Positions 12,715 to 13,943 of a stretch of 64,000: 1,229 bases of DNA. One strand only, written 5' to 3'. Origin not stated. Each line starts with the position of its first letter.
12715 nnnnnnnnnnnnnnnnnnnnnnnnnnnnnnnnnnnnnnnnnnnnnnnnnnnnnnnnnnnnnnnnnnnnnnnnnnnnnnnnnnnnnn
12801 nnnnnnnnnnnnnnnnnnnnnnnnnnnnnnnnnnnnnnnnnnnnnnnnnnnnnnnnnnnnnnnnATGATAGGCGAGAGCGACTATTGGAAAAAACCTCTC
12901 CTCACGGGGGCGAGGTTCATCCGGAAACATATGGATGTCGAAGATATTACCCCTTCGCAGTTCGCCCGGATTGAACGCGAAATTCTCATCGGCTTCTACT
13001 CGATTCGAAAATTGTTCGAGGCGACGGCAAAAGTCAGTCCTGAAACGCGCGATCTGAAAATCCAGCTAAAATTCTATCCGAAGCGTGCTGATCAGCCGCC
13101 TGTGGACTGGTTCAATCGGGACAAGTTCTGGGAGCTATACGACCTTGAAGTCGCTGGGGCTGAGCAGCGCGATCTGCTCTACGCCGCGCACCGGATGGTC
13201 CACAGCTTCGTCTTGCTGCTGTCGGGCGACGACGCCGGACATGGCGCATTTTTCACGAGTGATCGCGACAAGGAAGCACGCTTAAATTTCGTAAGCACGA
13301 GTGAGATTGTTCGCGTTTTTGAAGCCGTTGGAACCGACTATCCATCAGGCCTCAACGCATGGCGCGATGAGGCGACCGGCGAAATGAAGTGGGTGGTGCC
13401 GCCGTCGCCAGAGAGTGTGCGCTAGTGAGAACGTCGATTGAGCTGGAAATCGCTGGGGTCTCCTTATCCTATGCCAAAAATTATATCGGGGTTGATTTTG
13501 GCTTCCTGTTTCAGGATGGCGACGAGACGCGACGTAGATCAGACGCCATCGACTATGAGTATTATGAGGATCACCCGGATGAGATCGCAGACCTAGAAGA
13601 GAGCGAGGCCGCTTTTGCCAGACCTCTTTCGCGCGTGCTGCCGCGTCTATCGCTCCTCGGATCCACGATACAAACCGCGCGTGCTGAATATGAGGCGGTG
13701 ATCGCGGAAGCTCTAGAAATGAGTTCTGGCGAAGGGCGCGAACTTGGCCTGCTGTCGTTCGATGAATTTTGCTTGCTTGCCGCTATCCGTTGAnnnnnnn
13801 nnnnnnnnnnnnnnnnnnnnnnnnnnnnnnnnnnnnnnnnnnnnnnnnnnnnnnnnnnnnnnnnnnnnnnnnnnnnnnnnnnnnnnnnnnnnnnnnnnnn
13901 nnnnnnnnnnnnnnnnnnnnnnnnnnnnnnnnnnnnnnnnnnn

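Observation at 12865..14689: Translationally coupled three-gene operon ending in a Toprim-domain protein: candidate uncharacterised defence or toxin module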

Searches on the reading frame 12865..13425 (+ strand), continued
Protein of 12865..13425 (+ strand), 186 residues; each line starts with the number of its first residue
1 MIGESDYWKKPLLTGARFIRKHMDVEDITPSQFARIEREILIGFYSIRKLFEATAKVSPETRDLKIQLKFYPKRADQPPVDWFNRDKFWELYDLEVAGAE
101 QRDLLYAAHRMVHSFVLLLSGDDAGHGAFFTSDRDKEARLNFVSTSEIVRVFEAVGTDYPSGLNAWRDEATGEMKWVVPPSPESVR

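Call 75: get_annotated_region(hit=H29, flank=3500)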
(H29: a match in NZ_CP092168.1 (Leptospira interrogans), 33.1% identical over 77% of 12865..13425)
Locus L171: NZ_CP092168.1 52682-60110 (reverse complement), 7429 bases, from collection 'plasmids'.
description: Leptospira interrogans strain FMAS_RT2 plasmid pLiSL13, complete sequence
organism: Leptospira interrogans (NCBI taxid 173)
taxonomy: Bacteria; Spirochaetota; Spirochaetia; Leptospirales; Leptospiraceae; Leptospira; Leptospira interrogans
host: -; source: Homo sapiens,blood; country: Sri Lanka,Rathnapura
typing (MOB-suite, as given by PLSDB): non-mobilizable; replicon rep_cluster_216
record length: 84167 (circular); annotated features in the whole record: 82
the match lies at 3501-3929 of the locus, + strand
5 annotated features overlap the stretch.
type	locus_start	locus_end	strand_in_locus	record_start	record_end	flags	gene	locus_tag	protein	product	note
CDS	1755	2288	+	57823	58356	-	-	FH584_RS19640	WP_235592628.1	hypothetical protein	-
CDS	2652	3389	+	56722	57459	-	-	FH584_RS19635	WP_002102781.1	SH3 domain-containing protein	-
CDS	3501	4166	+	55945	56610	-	-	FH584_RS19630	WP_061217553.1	hypothetical protein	-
CDS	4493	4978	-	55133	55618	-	-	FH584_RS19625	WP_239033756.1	hypothetical protein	-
CDS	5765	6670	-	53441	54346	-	-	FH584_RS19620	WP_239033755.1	Rpn family recombination-promoting nuclease/putative transposase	-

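Call 77: search_protein_families(library=pfam, proteins=[L169:4590-5834:+, L085:1038-2303:+, L170:3112-3456:+, L171:3501-4166:+], max_evalue=0.01)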
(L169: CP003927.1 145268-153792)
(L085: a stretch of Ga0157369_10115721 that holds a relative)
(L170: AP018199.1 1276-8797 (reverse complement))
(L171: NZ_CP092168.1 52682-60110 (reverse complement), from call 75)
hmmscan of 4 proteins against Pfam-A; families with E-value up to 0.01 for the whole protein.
L169:4590-5834:+ (414 aa): 1 family
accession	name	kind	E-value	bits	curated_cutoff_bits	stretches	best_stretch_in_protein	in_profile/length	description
PF18871.6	HEPN_Toprim_N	-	3.3e-16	60.3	25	1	2-189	22-221/223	HEPN/Toprim N-terminal domain 1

L085:1038-2303:+ (421 aa): 1 family
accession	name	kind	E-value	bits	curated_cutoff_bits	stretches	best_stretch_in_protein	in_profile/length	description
PF18871.6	HEPN_Toprim_N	-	2.8e-19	70.4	25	1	1-208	1-221/223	HEPN/Toprim N-terminal domain 1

L170:3112-3456:+ (114 aa): 0 families

L171:3501-4166:+ (221 aa): 0 families

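Call 88: search_protein_families(library=padloc, alignment_id=A2, max_evalue=0.01)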
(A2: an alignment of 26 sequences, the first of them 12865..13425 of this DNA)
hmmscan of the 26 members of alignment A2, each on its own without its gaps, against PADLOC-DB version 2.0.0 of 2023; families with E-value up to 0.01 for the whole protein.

A. member 1, window:12865-13425:+ (186 aa): 0 families

B. families by the number of members that match (of 26 scanned): 0 families

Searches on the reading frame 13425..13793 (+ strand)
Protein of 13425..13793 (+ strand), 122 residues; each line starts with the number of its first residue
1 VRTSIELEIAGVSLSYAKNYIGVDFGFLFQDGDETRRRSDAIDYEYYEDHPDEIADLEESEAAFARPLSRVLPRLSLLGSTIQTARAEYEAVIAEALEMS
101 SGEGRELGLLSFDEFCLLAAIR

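Call 3: search_protein_families(library=pfam, proteins=[window:13425-13793:+], max_evalue=1)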
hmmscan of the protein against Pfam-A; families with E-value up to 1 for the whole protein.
window:13425-13793:+ (122 aa): 1 family
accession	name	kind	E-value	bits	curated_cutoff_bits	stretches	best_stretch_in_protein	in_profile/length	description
PF18871.6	HEPN_Toprim_N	-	1.7e-29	103.8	25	1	1-116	1-113/223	HEPN/Toprim N-terminal domain 1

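Call 4: search_protein_families(library=padloc, proteins=[window:13425-13793:+], max_evalue=1)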
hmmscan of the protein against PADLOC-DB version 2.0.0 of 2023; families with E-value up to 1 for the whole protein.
window:13425-13793:+ (122 aa): 0 families

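Call 5: search_protein_families(library=ncbifam, proteins=[window:13425-13793:+], max_evalue=1)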
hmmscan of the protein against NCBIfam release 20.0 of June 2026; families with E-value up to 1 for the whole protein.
window:13425-13793:+ (122 aa): 0 families

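Call 56: find_homologous_proteins(query=window:13425-13793:+)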
Query window:13425-13793:+ (122 aa): 15 proteins with E <= 0.001 among 60 candidates.
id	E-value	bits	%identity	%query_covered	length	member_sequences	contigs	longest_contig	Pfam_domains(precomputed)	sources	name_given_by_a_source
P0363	6.7e-71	253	100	100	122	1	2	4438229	PF18871.7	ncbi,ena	-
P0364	1.5e-39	152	62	95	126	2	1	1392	PF18871.7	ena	-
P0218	3.3e-39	151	65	97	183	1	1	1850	PF18871.7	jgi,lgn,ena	-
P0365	6.7e-37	144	56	98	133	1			PF18871.7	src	-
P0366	3.4e-36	142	57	95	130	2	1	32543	PF18871.7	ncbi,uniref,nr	ncbi:HEPN/Toprim-associated domain-containing protein [Mesorhizobium sp.]|uniref:HEPN/Toprim-associa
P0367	4.3e-35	138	57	98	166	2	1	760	PF18871.7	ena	-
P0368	2.0e-33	133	60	83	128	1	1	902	PF18871.7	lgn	-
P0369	3.1e-33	132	57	97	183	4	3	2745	PF18871.7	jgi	-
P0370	8.1e-33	131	58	98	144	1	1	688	PF18871.7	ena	-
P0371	1.2e-31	127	55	97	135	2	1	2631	PF18871.7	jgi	jgi:hypothetical protein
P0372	1.1e-30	124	65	81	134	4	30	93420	PF18871.7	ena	-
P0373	8.5e-27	111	56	82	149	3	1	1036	PF18871.7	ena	-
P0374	2.3e-23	100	62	71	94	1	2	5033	PF18871.7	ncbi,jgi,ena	-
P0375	5.7e-23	99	55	79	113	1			PF18871.7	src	-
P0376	2.8e-14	71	42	94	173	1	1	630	PF18871.7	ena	-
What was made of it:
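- The cases were found by searching with the window's own fragments, and call 56 returned only short proteins, so ascertainment favours this site.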

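Call 57: find_encoding_contigs(protein=P0366, flank=3000, max_places=2)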
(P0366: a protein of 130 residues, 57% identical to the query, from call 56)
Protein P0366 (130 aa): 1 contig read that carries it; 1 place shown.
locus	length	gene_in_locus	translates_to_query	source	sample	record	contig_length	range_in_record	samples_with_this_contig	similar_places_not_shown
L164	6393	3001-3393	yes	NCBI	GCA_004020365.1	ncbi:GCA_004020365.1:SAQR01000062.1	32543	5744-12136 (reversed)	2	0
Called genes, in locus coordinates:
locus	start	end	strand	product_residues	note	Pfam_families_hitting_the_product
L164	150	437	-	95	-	-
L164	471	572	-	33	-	-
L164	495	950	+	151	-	PF13795:HupE_UreJ_2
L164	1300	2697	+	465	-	PF08843:AbiEii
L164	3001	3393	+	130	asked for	PF18871:HEPN_Toprim_N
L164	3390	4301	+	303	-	PF18871:HEPN_Toprim_N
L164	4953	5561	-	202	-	-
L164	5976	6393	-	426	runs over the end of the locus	PF13480:Acetyltransf_6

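Call 58: find_encoding_contigs(protein=P0372, flank=3000, max_places=3)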
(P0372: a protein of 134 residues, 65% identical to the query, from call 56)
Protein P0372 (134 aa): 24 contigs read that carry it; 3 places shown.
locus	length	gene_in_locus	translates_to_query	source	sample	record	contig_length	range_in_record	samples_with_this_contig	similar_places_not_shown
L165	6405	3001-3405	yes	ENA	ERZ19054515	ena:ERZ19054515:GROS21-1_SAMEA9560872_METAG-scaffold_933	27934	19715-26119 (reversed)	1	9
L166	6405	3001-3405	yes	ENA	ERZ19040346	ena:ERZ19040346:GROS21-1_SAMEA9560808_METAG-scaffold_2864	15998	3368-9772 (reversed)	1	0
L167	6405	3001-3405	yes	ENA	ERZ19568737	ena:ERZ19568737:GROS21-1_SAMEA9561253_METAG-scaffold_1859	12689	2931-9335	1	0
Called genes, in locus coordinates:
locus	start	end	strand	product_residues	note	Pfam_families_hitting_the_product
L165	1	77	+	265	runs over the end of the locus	PF12146:Hydrolase_4 (faint), PF00561:Abhydrolase_1 (faint), PF12695:Abhydrolase_5, PF12697:Abhydrolase_6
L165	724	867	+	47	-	-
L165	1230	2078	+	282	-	PF17194:AbiEi_3_N, PF11459:AbiEi_3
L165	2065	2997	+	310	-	PF08843:AbiEii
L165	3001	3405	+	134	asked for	PF18871:HEPN_Toprim_N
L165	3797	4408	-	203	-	-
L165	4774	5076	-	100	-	PF01966:HD (weak)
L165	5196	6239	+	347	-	PF01965:DJ-1_PfpI, PF00165:HTH_AraC, PF12833:HTH_18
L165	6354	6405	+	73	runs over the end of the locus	-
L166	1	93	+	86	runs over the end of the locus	PF12697:Abhydrolase_6 (weak)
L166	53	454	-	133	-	-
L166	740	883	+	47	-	-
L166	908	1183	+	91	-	-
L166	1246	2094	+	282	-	PF17194:AbiEi_3_N, PF11459:AbiEi_3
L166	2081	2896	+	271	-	PF08843:AbiEii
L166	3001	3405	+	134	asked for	PF18871:HEPN_Toprim_N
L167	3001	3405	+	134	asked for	PF18871:HEPN_Toprim_N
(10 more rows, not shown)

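Call 59: find_encoding_contigs(protein=P0371, flank=3000, max_places=2)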
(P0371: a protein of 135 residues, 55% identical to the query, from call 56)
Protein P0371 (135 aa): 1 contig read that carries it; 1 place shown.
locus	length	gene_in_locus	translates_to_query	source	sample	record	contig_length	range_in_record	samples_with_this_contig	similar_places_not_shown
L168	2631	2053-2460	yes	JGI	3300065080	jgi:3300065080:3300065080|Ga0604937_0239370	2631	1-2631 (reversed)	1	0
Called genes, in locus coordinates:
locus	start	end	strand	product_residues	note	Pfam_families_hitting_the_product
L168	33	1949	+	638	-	PF00580:UvrD-helicase, PF13245:AAA_19, PF13604:AAA_30 (faint), PF01443:Viral_helicase1 (faint), PF13538:UvrD_C_2 (faint), PF13361:UvrD_C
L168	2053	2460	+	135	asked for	PF18871:HEPN_Toprim_N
